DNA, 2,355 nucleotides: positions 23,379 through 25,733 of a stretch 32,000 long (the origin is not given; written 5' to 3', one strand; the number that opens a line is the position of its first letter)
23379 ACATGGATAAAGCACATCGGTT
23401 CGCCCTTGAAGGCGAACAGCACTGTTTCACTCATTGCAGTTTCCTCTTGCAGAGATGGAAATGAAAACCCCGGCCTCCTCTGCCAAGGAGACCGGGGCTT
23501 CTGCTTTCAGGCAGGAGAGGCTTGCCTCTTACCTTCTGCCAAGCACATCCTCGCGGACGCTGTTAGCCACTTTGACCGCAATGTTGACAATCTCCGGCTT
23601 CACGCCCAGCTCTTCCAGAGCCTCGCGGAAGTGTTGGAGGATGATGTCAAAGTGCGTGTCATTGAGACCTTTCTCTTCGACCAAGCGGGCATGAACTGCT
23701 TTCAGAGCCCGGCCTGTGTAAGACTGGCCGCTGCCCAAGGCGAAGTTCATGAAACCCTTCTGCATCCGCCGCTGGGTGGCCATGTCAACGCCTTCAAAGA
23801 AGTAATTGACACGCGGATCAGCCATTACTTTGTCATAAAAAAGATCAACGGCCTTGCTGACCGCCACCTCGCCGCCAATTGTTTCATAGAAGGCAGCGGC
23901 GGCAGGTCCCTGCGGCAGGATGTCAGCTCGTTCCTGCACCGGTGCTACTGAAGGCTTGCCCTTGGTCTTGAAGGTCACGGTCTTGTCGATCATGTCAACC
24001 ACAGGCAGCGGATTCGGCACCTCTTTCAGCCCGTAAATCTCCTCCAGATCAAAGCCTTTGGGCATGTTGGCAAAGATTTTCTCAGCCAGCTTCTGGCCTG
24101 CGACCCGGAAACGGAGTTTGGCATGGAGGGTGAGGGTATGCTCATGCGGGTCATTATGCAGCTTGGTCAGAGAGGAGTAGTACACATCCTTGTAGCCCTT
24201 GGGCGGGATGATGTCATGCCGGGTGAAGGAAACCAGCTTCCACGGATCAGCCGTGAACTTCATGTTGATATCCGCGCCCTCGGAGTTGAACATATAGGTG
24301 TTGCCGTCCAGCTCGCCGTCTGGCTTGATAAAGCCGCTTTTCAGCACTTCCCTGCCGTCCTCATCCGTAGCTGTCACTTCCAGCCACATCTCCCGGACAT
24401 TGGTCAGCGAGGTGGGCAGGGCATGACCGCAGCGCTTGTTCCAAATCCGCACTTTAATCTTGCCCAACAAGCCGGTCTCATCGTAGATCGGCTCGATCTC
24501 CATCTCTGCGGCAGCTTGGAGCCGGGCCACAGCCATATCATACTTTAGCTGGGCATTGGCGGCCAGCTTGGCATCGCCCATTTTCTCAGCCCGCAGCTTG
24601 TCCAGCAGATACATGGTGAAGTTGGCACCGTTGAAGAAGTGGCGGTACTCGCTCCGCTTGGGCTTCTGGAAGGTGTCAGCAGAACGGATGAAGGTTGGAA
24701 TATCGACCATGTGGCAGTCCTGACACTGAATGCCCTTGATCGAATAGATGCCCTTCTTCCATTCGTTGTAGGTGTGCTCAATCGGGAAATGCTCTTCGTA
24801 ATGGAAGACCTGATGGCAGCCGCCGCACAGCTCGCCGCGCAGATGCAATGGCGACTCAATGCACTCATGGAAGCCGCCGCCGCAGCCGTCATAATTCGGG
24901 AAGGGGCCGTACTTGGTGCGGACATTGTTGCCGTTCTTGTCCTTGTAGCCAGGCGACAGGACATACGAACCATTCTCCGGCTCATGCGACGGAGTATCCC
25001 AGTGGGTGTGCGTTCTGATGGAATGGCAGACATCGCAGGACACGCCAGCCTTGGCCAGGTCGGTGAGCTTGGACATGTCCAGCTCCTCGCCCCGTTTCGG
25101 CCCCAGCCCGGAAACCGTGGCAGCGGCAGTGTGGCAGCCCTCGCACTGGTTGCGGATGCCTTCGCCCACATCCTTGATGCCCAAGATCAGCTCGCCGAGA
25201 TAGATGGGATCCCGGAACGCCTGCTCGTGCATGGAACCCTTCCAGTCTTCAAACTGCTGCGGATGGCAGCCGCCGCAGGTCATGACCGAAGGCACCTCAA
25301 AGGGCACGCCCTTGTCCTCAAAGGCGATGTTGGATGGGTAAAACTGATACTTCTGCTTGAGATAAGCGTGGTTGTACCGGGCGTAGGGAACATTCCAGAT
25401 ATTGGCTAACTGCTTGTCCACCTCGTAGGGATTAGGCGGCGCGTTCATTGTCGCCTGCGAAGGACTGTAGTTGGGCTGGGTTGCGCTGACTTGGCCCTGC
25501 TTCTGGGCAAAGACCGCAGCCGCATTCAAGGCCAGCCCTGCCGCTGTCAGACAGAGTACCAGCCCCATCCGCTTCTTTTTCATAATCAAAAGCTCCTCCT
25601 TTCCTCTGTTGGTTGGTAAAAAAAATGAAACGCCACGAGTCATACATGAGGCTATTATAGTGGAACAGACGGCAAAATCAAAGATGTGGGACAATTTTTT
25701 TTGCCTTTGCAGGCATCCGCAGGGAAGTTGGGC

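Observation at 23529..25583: Sec-exported pentahaem cytochrome c fused to a truncated haemoglobin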

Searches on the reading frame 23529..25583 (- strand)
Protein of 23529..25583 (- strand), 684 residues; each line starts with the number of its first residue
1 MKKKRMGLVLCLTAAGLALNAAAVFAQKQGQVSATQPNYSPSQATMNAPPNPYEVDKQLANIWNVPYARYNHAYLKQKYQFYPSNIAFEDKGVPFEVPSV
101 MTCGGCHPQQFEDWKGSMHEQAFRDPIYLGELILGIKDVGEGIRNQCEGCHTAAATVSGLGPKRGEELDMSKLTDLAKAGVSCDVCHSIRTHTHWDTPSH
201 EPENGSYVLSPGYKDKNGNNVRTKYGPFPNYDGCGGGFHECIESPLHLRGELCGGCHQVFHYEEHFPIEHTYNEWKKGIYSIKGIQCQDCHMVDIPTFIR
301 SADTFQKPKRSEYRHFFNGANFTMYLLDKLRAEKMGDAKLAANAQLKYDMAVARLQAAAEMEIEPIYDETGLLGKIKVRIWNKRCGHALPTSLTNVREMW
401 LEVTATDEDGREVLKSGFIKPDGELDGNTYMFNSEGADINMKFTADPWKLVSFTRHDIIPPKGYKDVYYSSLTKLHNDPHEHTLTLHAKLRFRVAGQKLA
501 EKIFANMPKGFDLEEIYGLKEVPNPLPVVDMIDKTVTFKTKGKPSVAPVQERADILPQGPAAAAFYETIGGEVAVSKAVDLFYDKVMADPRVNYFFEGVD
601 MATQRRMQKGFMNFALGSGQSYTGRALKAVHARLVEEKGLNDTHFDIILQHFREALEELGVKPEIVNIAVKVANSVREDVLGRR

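Call 3: search_protein_families(library=pfam, proteins=[window:23529-25583:-], max_evalue=1)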
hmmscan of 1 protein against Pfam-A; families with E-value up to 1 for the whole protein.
window:23529-25583:- (684 aa): 6 families
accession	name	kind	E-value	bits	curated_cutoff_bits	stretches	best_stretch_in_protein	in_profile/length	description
PF01152.27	Bac_globin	-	7.2e-14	52.5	21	1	565-679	2-118/121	Bacterial-like globin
PF13435.11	Cytochrome_C554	-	2.3e-08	35.3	20.8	1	102-188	1-84/84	Cytochrome c554 and c-prime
PF14522.11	Cytochrome_C7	-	0.00055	20.2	24.8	1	144-193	13-54/67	Cytochrome c7 and related cytochrome c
PF14537.11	Cytochrom_c3_2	-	0.00091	20.1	25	1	101-190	7-67/79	Cytochrome c3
PF22113.1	Mtrc-MtrF_II-IV_dom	-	0.0075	16.2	30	0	96-154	116-166/176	Outer membrane cytochrome MtrC/MtrF-like, domains II/IV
PF08821.16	CGGC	-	0.11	13.2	27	1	85-133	27-74/106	CGGC domain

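Call 4: search_protein_families(library=ncbifam, proteins=[window:23529-25583:-], max_evalue=1)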
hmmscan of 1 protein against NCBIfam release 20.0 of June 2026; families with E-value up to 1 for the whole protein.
window:23529-25583:- (684 aa): 11 families
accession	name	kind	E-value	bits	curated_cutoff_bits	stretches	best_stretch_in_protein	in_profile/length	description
NF041198.1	UshA_like_PCGU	equivalog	3.5e-06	25.9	275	1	100-196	408-488/519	UshA-like (seleno)protein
NF040886.1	cyt_C_like_Sec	equivalog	1.1e-05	24.2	250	2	374-416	297-338/423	multiheme c-type cytochrome (seleno)protein ExtKL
TIGR03508.1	decahem_SO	subfamily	0.00019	21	192.2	1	144-203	34-93/258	DmsE family decaheme c-type cytochrome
NF041028.1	decahem_GSU2203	exception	0.00096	18.4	325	1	102-293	38-183/317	GSU2203 family decaheme c-type cytochrome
TIGR03507.1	decahem_SO1788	subfamily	0.0014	17.2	209.3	1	97-159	266-310/672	OmcA/MtrC family decaheme c-type cytochrome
NF008339.0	PRK11125.1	equivalog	0.034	12.8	595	1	271-294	273-296/487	ammonia-forming cytochrome c nitrite reductase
NF011306.0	PRK14716.1-4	equivalog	0.071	11.9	504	1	632-683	13-65/442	glycosyl transferase family protein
NF009452.0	PRK12812.1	equivalog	0.091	12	258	1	203-229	196-222/289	flagellar basal body rod modification protein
NF007639.2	PRK10306.1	equivalog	0.12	11.7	300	1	271-330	135-191/214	metal-binding protein ZinT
TIGR03806.1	chp_HNE_0200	subfamily_domain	0.12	11.6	313.3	0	144-164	140-160/314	SO2930 family diheme c-type cytochrome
TIGR03153.1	cytochr_NrfH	equivalog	0.3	11.1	134.2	0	268-292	37-60/138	cytochrome c nitrite reductase small subunit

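Call 7: find_homologous_proteins(query=window:23529-25583:-)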
Query window:23529-25583:- (684 aa): 713 proteins with E <= 0.001 among 8000 candidates; the best 120 are listed.
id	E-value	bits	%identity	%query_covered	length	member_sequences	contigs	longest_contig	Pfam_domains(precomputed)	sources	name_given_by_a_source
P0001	0.0e+0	1622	100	100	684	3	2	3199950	PF13435.12,PF01152.28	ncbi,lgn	ncbi:Truncated hemoglobin YjbI [Candidatus Electronema halotolerans]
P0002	0.0e+0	1469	85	95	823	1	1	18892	PF13435.12,PF01152.28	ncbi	-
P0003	0.0e+0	1381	85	100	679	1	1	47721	PF13435.12,PF01152.28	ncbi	-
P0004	0.0e+0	1365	84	100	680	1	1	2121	PF13435.12,PF01152.28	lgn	-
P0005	0.0e+0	1364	84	100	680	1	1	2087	PF13435.12,PF01152.28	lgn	-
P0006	0.0e+0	1363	83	100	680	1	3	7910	PF13435.12,PF01152.28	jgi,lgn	jgi:truncated hemoglobin YjbI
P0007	0.0e+0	1268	74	95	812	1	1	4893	PF13435.12,PF01152.28,PF22113.2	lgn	-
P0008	0.0e+0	1262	73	96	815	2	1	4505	PF13435.12,PF01152.28,PF22113.2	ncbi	-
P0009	0.0e+0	1249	74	93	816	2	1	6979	PF13435.12,PF01152.28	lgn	-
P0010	0.0e+0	1217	71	94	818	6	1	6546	PF13435.12,PF01152.28,PF22113.2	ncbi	-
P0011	0.0e+0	1195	70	97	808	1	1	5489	PF13435.12,PF01152.28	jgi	-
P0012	0.0e+0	1058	75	87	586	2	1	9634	PF13435.12,PF01152.28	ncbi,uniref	ncbi:multiheme c-type cytochrome [Candidatus Electronema sp. TJ]|uniref:globin domain-containing pro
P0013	0.0e+0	1053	87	75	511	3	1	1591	PF01152.28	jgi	jgi:truncated hemoglobin YjbI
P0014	0.0e+0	1041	74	73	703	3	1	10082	PF13435.12,PF01152.28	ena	-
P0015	0.0e+0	1029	65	100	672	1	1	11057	PF13435.12,PF01152.28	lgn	-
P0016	0.0e+0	1020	64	100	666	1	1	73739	PF13435.12,PF01152.28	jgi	jgi:truncated hemoglobin YjbI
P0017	4.3e-292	989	69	76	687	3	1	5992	PF13435.12,PF01152.28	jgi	jgi:truncated hemoglobin YjbI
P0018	7.2e-290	981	68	76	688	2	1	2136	PF13435.12,PF01152.28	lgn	-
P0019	1.1e-287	974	66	92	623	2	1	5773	PF13435.12,PF01152.28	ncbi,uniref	ncbi:multiheme c-type cytochrome [Candidatus Electronema sp. PJ]|uniref:globin domain-containing pro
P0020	8.6e-285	965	65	92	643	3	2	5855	PF13435.12,PF01152.28,PF22113.2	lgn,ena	-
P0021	2.1e-283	960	65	80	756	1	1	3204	PF13435.12,PF01152.28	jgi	-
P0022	2.2e-246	838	69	75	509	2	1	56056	PF13435.12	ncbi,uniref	ncbi:cytochrome c family protein [Candidatus Electronema sp. JM]|uniref:cytochrome c family protein 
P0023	5.3e-242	823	55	100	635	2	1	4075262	PF13435.12,PF01152.28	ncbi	ncbi:Truncated hemoglobin YjbI [Candidatus Electrothrix laxa]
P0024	3.2e-241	821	55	100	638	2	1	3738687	PF13435.12,PF01152.28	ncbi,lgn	ncbi:MAG: multiheme c-type cytochrome [Candidatus Electrothrix sp. YB6]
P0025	6.8e-241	820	55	100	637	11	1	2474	PF13435.12,PF01152.28,PF14522.12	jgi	jgi:truncated hemoglobin YjbI/nitrate/TMAO reductase-like tetraheme cytochrome c subunit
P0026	1.8e-239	815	57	88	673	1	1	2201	PF13435.12,PF01152.28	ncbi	-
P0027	2.6e-236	804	58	88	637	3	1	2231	PF13435.12,PF01152.28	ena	-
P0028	4.2e-236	804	58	89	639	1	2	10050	PF13435.12,PF01152.28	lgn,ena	-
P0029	1.1e-235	802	57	89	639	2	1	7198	PF13435.12,PF01152.28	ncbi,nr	ncbi:cytochrome C [Desulfobulbus sp. TB]|nr:cytochrome C [Desulfobulbus sp. TB]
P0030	2.2e-233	795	57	88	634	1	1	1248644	PF13435.12,PF01152.28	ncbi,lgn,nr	ncbi:MAG: multiheme c-type cytochrome [Candidatus Electrothrix sp. Rat3]|nr:multiheme c-type cytochr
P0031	1.3e-230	786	56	88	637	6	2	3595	PF13435.12,PF01152.28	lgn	-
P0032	1.7e-207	709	64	70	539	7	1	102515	PF13435.12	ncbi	-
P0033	1.1e-204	700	56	80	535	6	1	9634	PF13435.12,PF22113.2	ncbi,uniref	ncbi:multiheme c-type cytochrome [Candidatus Electronema sp. TJ]|uniref:multiheme c-type cytochrome 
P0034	1.4e-202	693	62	70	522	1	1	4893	PF13435.12,PF22113.2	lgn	-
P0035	4.7e-201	688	56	80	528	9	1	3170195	PF13435.12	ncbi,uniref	ncbi:MAG: multiheme c-type cytochrome [Candidatus Electronema sp. V4]|uniref:multiheme c-type cytoch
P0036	1.4e-200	686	61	68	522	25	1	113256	PF14537.12,PF13435.12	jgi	jgi:hypothetical protein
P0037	5.4e-200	684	56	80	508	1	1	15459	PF13435.12,PF22113.2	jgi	jgi:hypothetical protein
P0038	3.2e-196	672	60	70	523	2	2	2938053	PF13435.12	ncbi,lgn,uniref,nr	ncbi:MAG: Cytochrome c554 and c-prime [Candidatus Electronema aureum]|uniref:Cytochrome c554 and c-p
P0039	1.2e-191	657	56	78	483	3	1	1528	PF13435.12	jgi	jgi:nitrate/TMAO reductase-like tetraheme cytochrome c subunit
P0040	4.8e-191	655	61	68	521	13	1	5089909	PF13435.12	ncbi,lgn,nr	ncbi:MAG: cytochrome c family protein [Candidatus Electrothrix scaldis]|nr:MAG: cytochrome c family 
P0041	1.7e-190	653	61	68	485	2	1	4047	PF14537.12,PF13435.12,PF22113.2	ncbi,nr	ncbi:MAG: cytochrome C [Candidatus Electrothrix sp. AR4]|nr:cytochrome C [Candidatus Electrothrix sp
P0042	2.2e-187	643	59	68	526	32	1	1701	PF13435.12,PF22113.2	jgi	jgi:hypothetical protein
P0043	4.0e-179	615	57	68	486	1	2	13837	PF13435.12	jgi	jgi:Cytochrome c554 and c-prime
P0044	1.6e-175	604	56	68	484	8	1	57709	PF13435.12,PF14522.12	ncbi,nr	ncbi:MAG: cytochrome c family protein [Proteobacteria bacterium]|nr:cytochrome c family protein [Pse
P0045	2.1e-175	603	56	68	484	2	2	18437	PF13435.12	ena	-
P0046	5.3e-175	602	56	68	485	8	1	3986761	PF13435.12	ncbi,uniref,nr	ncbi:hypothetical protein UWK_02193 [Desulfocapsa sulfexigens DSM 10523]|uniref:Cytochrome c-552/4 d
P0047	2.1e-174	600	56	68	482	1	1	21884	PF13435.12,PF14522.12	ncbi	-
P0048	6.4e-174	598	56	68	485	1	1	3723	PF13435.12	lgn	-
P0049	7.7e-174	598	55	68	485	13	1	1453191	PF13435.12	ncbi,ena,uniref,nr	ncbi:multiheme c-type cytochrome [uncultured Desulfuromusa sp.]|uniref:multiheme c-type cytochrome n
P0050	1.0e-173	598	56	68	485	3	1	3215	PF13435.12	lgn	-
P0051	1.4e-173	597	57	68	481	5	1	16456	PF13435.12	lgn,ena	-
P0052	2.8e-173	596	56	68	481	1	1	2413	PF13435.12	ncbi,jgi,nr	ncbi:MAG: multiheme c-type cytochrome [Spirochaetales bacterium]|jgi:hypothetical protein|nr:multihe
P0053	5.3e-172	592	55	68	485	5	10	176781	PF13435.12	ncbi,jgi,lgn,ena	-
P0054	5.7e-172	592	55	68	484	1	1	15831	PF13435.12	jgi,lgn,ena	-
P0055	8.0e-172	591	55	68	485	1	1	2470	PF13435.12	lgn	-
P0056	1.4e-171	591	56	68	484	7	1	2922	PF13435.12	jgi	-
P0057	1.4e-171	590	55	68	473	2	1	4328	PF13435.12,PF22113.2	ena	-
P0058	2.0e-171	590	56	68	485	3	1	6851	PF13435.12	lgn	-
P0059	2.2e-170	587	56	68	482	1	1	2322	PF13435.12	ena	-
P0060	2.4e-170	586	55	68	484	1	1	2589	PF13435.12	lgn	-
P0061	7.5e-170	585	55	68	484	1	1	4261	PF13435.12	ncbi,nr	ncbi:MAG: cytochrome c family protein [Thermodesulfobacteriota bacterium]|nr:cytochrome c family pro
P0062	1.1e-169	584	55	68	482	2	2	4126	PF13435.12,PF22113.2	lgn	-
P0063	3.2e-169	583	55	68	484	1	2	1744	PF13435.12,PF14522.12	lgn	-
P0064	5.7e-169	582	55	68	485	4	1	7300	PF13435.12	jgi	-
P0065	5.9e-169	582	55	68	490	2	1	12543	PF13435.12,PF14522.12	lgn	-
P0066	1.4e-168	581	54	68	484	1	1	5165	PF13435.12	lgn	-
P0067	3.2e-168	579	67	57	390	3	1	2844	PF01152.28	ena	-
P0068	3.3e-168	579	57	64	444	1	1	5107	PF13435.12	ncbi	-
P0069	8.7e-168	578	54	68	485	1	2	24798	PF13435.12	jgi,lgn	-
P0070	1.1e-167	578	55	68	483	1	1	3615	PF13435.12,PF03264.20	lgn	-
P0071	5.4e-167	575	54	68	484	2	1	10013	PF13435.12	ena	-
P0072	1.0e-165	571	55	68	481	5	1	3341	PF13435.12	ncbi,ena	-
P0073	1.1e-165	571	56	68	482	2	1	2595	PF13435.12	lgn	-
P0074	9.0e-165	568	55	68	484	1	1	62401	PF13435.12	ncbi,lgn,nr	ncbi:MAG: cytochrome c family protein [Proteobacteria bacterium]|nr:cytochrome c family protein [Pse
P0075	3.7e-164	566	55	68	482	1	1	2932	PF13435.12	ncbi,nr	ncbi:MAG: cytochrome C [Desulfuromonadales bacterium]|nr:cytochrome C [Desulfuromonadales bacterium]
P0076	4.0e-164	566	55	68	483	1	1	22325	PF13435.12,PF22113.2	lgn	-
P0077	4.8e-164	566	54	68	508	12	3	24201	PF13435.12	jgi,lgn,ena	jgi:hypothetical protein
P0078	1.6e-163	564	54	68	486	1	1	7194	PF13435.12,PF22113.2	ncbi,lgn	-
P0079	1.7e-163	564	54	68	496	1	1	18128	PF13435.12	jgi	-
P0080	2.6e-163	563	54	67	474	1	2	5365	PF13435.12,PF22113.2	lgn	-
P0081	2.9e-163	563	54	69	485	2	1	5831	PF13435.12,PF22113.2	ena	-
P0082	3.6e-163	563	55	67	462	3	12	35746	PF13435.12,PF22113.2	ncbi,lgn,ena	-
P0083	4.1e-163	563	55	68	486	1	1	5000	PF13435.12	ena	-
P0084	5.9e-163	562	55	67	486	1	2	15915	PF13435.12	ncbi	-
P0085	6.1e-163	562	53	68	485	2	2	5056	PF13435.12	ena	-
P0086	1.1e-162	561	55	68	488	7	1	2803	PF13435.12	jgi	jgi:hypothetical protein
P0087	2.5e-162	560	54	68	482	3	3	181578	PF13435.12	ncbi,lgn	ncbi:MAG: multiheme c-type cytochrome [Desulfobulbaceae bacterium]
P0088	2.7e-162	560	55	67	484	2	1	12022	PF13435.12,PF22113.2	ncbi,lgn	-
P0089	3.6e-162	559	54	69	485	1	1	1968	PF13435.12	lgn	-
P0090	4.1e-162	559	64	57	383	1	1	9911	PF01152.28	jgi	jgi:truncated hemoglobin YjbI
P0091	4.5e-162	559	54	67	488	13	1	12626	PF13435.12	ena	-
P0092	5.4e-162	559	55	68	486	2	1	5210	PF13435.12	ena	-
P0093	6.6e-162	559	54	67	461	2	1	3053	PF13435.12,PF22113.2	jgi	jgi:hypothetical protein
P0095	9.3e-162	558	53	68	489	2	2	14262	PF13435.12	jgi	jgi:hypothetical protein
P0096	9.7e-162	558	54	68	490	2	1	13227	PF13435.12,PF22113.2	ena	-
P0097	1.1e-161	558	53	68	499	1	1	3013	PF13435.12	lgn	-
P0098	1.3e-161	558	53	68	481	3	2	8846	PF13435.12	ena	-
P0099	1.5e-161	557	54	68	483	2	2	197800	PF13435.12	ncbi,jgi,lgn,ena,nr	ncbi:MAG: cytochrome C [Desulfobulbaceae bacterium]|nr:MAG: cytochrome C [Desulfobulbaceae bacterium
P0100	1.6e-161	557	54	68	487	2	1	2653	PF13435.12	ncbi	-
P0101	2.2e-161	557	53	68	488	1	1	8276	PF13435.12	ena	-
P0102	2.2e-161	557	54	68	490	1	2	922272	PF13435.12,PF22113.2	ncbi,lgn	-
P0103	2.8e-161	556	55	67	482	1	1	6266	PF13435.12,PF22113.2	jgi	jgi:hypothetical protein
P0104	3.4e-161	556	53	68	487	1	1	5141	PF13435.12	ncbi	-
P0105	4.8e-161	556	54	67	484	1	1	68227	PF13435.12,PF22113.2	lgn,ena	-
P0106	5.0e-161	556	53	68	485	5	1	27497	PF13435.12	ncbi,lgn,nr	ncbi:MAG: cytochrome C [Desulfuromonadaceae bacterium GWC2_58_13]|nr:MAG: cytochrome C [Desulfuromon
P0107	5.9e-161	555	55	68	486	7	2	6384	PF13435.12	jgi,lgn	jgi:hypothetical protein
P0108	6.8e-161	555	54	68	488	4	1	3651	PF13435.12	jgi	-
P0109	7.0e-161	555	53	69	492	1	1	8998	PF13435.12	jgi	jgi:hypothetical protein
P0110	7.0e-161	555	54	68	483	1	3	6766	PF13435.12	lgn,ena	-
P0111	9.1e-161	555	54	68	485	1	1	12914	PF13435.12,PF22113.2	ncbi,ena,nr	ncbi:MAG: cytochrome c family protein [Desulfobacteraceae bacterium]|nr:cytochrome c family protein 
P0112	1.0e-160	555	55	67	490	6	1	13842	PF13435.12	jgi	-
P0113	1.1e-160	555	54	68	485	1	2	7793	PF13435.12,PF22113.2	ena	-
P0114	1.1e-160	555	54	68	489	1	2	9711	PF13435.12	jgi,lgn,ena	-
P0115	1.6e-160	554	54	68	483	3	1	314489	PF13435.12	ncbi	ncbi:MAG: multiheme c-type cytochrome [Desulfobulbaceae bacterium]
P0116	1.7e-160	554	53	68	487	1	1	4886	PF13435.12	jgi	-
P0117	2.1e-160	554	51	72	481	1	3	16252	PF13435.12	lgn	-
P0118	2.7e-160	553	52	69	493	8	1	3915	PF13435.12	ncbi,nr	ncbi:MAG TPA: cytochrome c family protein [Nitrospirota bacterium]|nr:cytochrome c family protein [N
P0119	2.8e-160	553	54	68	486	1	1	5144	PF14537.12,PF13435.12,PF22113.2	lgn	-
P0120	3.0e-160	553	54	67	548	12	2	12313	PF13435.12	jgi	jgi:hypothetical protein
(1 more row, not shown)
